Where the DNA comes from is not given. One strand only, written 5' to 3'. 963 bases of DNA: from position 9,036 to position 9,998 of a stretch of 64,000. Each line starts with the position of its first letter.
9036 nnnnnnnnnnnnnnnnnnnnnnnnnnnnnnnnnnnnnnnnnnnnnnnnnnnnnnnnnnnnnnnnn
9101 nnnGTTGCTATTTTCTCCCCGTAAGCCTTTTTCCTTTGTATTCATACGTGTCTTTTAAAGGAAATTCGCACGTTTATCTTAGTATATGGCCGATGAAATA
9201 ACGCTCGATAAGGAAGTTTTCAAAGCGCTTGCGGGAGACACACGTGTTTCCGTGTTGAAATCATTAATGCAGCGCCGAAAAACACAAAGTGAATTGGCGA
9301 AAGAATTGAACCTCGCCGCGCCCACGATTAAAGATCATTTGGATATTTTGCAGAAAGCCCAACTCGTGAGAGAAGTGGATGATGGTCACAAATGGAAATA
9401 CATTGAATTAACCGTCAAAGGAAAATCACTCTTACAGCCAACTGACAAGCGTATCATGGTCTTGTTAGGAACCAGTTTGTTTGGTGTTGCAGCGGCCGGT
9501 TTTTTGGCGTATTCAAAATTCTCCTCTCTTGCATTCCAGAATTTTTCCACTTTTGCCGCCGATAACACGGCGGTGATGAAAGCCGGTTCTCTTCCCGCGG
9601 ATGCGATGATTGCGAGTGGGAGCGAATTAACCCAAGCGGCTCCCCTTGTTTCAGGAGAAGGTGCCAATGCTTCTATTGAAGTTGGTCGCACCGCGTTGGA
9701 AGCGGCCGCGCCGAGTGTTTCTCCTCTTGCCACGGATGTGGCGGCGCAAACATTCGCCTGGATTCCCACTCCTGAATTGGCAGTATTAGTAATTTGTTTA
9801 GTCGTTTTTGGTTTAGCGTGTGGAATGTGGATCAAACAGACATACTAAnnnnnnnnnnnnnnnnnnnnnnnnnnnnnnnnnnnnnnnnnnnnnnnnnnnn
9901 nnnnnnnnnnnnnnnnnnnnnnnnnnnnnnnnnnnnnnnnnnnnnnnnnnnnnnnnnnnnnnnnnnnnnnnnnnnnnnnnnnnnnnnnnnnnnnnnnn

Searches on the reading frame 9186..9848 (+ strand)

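Call 63: search_protein_families(library=pfam, proteins=[window:9186-9848:+], max_evalue=0.001)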
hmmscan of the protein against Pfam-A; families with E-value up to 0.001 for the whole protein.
window:9186-9848:+ (220 aa): 6 families
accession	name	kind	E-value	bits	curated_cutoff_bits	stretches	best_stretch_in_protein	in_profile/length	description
PF01022.26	HTH_5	-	1.9e-09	37.7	22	1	18-62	2-46/47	Bacterial regulatory protein, arsR family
PF13412.12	HTH_24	-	0.0001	22.2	21.9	1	24-62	9-48/48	Winged helix-turn-helix DNA-binding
PF14947.12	HTH_45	-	0.00017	22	25.5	1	22-88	10-71/77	Winged helix-turn-helix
PF25213.1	HVO_A0261_N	-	0.00017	21.9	35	1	18-68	11-61/86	HVO_A0261 N-terminal domain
PF12840.13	HTH_20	-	0.00023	21.5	27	1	18-64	4-51/51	Helix-turn-helix domain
PF24038.1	DUF7347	-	0.00045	20.8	27.6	1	9-72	2-68/77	Domain of unknown function (DUF7347)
